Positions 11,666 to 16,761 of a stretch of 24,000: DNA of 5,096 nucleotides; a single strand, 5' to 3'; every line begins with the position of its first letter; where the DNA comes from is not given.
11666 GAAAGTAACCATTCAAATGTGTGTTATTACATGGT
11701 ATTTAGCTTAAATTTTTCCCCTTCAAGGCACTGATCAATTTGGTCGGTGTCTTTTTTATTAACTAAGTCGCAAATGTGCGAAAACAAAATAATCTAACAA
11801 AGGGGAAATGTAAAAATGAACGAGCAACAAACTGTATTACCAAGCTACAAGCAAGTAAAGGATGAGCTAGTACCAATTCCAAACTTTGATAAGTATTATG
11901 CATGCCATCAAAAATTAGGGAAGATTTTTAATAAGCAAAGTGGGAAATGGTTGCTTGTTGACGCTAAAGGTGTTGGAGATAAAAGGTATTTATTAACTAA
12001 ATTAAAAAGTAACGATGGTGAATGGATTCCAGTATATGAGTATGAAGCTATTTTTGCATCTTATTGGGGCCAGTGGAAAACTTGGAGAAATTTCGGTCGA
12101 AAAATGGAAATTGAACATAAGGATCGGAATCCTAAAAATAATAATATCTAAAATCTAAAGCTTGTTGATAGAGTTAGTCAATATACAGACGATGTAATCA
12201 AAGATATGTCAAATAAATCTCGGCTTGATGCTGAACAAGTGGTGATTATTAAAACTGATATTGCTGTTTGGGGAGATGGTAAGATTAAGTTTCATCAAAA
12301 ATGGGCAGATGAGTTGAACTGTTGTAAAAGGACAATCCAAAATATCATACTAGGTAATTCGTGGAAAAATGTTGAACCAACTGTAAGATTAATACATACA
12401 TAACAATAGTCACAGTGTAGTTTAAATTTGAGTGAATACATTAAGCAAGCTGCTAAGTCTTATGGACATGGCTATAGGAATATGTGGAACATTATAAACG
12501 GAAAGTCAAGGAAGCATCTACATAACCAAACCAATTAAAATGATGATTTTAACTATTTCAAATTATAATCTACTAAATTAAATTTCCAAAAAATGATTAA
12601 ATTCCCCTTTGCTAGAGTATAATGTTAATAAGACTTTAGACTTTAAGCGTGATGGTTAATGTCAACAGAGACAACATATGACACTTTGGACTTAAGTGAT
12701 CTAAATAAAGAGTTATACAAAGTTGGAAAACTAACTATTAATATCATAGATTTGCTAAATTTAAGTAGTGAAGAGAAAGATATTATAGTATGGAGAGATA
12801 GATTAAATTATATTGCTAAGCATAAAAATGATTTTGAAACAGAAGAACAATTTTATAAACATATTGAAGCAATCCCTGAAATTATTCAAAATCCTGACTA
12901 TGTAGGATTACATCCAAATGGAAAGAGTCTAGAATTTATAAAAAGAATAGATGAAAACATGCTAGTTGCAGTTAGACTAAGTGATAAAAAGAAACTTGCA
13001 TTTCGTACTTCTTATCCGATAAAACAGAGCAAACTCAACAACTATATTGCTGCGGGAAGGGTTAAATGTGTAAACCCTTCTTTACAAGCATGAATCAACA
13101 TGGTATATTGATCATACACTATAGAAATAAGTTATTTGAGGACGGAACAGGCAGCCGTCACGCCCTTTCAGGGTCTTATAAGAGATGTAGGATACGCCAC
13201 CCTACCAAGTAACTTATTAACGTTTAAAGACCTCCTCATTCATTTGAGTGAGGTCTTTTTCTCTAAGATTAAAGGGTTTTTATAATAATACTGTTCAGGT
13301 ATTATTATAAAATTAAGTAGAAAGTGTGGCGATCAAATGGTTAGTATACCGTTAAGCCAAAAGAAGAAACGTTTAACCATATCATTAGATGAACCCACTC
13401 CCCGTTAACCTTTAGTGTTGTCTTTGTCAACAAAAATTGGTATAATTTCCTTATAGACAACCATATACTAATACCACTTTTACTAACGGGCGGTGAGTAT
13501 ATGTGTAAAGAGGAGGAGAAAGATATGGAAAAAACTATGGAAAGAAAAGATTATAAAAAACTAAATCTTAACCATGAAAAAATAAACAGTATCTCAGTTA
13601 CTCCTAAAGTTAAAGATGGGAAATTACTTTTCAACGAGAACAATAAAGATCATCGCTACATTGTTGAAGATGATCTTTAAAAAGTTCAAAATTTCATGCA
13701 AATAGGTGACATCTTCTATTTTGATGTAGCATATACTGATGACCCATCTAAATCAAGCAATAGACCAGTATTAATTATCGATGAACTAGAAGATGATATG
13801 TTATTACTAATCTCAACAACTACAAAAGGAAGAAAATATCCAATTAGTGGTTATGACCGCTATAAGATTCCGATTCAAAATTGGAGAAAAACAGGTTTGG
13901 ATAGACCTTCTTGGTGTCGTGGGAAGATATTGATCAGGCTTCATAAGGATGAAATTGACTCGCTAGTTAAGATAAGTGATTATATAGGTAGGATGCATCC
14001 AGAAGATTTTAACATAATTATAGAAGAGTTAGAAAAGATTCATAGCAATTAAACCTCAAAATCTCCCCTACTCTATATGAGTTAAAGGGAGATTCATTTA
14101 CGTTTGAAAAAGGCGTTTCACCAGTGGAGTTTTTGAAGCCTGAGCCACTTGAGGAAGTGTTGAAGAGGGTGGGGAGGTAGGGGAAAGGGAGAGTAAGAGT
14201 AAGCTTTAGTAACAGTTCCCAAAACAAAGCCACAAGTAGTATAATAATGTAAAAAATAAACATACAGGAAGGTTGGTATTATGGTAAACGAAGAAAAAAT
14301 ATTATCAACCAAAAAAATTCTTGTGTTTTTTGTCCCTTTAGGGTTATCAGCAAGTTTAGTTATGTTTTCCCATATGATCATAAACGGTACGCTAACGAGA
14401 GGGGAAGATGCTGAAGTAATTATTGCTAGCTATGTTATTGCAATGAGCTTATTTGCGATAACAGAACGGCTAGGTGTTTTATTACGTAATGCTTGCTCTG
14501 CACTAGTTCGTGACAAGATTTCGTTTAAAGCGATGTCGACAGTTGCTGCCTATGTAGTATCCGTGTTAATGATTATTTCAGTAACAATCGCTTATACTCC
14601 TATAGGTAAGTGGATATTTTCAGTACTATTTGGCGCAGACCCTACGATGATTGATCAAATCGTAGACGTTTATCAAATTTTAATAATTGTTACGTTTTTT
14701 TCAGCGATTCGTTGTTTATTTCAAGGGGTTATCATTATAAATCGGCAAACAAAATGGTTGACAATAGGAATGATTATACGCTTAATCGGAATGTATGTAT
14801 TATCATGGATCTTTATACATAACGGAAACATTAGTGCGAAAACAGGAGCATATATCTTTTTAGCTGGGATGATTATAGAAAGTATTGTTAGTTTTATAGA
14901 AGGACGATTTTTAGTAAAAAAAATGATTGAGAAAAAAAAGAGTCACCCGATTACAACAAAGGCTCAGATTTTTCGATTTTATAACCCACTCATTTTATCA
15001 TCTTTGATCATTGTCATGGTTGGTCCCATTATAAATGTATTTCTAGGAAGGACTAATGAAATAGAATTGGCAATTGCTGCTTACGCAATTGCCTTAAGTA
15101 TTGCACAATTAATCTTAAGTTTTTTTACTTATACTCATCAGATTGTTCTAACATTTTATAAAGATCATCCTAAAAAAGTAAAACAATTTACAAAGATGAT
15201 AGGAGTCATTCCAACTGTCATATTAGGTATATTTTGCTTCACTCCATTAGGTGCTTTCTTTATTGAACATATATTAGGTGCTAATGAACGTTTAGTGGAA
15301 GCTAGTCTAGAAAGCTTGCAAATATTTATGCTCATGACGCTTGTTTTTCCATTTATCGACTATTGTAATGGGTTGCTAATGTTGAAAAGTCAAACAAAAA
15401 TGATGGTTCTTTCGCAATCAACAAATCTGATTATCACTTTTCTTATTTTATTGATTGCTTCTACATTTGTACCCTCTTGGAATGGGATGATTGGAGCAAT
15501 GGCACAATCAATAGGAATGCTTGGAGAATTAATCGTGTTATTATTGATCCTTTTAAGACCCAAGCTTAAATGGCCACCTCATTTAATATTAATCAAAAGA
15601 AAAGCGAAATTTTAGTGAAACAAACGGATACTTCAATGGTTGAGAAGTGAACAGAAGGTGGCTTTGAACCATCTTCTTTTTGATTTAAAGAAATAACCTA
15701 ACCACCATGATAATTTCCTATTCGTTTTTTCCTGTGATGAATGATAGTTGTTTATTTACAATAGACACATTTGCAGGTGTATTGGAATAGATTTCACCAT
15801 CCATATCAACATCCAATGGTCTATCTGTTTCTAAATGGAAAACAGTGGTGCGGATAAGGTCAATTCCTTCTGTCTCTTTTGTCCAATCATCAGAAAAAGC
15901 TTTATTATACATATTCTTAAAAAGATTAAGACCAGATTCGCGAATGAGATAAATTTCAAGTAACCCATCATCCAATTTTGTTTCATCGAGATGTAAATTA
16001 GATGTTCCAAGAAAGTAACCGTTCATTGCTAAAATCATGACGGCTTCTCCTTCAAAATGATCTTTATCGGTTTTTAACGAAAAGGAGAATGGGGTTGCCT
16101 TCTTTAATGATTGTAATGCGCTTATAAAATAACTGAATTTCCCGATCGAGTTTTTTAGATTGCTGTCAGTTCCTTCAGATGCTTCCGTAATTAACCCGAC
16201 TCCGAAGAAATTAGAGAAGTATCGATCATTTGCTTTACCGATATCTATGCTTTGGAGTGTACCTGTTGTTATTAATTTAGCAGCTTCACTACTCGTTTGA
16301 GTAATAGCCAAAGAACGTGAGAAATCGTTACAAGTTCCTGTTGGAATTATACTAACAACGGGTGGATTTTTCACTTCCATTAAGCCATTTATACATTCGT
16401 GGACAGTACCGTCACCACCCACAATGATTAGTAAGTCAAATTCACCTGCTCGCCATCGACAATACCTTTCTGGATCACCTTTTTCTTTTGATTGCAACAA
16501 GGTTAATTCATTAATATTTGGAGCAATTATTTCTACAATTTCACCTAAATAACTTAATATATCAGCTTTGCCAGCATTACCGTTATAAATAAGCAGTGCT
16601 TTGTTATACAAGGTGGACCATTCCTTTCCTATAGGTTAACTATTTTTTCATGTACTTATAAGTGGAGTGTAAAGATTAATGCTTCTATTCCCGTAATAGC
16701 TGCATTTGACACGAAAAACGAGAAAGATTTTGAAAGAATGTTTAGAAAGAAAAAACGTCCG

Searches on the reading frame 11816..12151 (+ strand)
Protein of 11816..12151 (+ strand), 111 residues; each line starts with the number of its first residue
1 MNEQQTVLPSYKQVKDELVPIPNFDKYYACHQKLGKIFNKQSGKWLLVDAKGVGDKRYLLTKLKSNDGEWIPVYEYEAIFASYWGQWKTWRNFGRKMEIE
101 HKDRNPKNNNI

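Call 37: search_protein_families(library=pfam, proteins=[window:11816-12151:+], max_evalue=0.01)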
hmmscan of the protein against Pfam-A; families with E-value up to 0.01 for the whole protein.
window:11816-12151:+ (111 aa): 1 family
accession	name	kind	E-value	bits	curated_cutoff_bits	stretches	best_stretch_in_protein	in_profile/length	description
PF13392.12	HNH_3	-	0.0086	16.1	24.8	0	96-111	18-33/46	HNH endonuclease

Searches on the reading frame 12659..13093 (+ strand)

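Call 37: search_protein_families(library=pfam, proteins=[window:12659-13093:+], max_evalue=0.01)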
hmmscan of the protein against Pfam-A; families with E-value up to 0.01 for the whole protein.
window:12659-13093:+ (144 aa): 2 families
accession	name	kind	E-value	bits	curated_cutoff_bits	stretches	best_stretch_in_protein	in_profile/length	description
PF18812.6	PBECR3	-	1.7e-23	83.1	30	1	21-128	2-115/115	phage-Barnase-EndoU-ColicinE5/D-RelE like nuclease3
PF18810.6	PBECR2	-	2e-11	44.6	27.1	1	40-132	23-114/120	phage-Barnase-EndoU-ColicinE5/D-RelE like nuclease2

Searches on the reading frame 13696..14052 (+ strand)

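Call 37: search_protein_families(library=pfam, proteins=[window:13696-14052:+], max_evalue=0.01)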
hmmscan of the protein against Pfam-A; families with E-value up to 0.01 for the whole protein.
window:13696-14052:+ (118 aa): 1 family
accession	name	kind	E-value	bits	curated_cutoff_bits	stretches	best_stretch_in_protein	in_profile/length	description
PF02452.23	PemK_toxin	-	5.6e-05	23.8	23.1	1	4-115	3-108/109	PemK-like, MazF-like toxin of type II toxin-antitoxin system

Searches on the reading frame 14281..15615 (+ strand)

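Call 37: search_protein_families(library=pfam, proteins=[window:14281-15615:+], max_evalue=0.01)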
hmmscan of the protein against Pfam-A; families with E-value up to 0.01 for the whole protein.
window:14281-15615:+ (444 aa): 2 families
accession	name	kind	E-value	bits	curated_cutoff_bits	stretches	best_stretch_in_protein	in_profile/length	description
PF01554.23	MatE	-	0.00028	21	24.9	1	19-175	1-155/161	MatE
PF07260.16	ANKH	-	0.0016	18.3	22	1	13-257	13-264/344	Progressive ankylosis protein (ANKH)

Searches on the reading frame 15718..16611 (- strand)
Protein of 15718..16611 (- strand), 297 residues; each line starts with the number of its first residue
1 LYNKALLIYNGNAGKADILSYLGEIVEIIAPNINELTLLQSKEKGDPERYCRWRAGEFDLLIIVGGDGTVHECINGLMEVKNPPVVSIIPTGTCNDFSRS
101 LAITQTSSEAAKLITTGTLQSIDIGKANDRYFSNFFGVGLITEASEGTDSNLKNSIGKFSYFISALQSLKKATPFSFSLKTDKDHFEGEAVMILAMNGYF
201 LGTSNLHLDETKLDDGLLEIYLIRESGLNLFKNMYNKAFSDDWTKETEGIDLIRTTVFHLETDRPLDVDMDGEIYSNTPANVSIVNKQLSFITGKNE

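Call 37: search_protein_families(library=pfam, proteins=[window:15718-16611:-], max_evalue=0.01)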
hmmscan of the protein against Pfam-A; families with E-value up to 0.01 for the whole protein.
window:15718-16611:- (297 aa): 3 families
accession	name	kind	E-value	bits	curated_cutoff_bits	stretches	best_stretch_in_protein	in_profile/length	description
PF00781.29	DAGK_cat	-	3.9e-30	104.5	23.6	1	4-127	1-125/125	Diacylglycerol kinase catalytic domain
PF19279.4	YegS_C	-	1.2e-14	54.8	27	1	152-291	18-156/158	YegS C-terminal NAD kinase beta sandwich-like domain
PF01513.26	NAD_kinase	-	0.00011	23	25.5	1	51-112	66-124/130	ATP-NAD kinase N-terminal domain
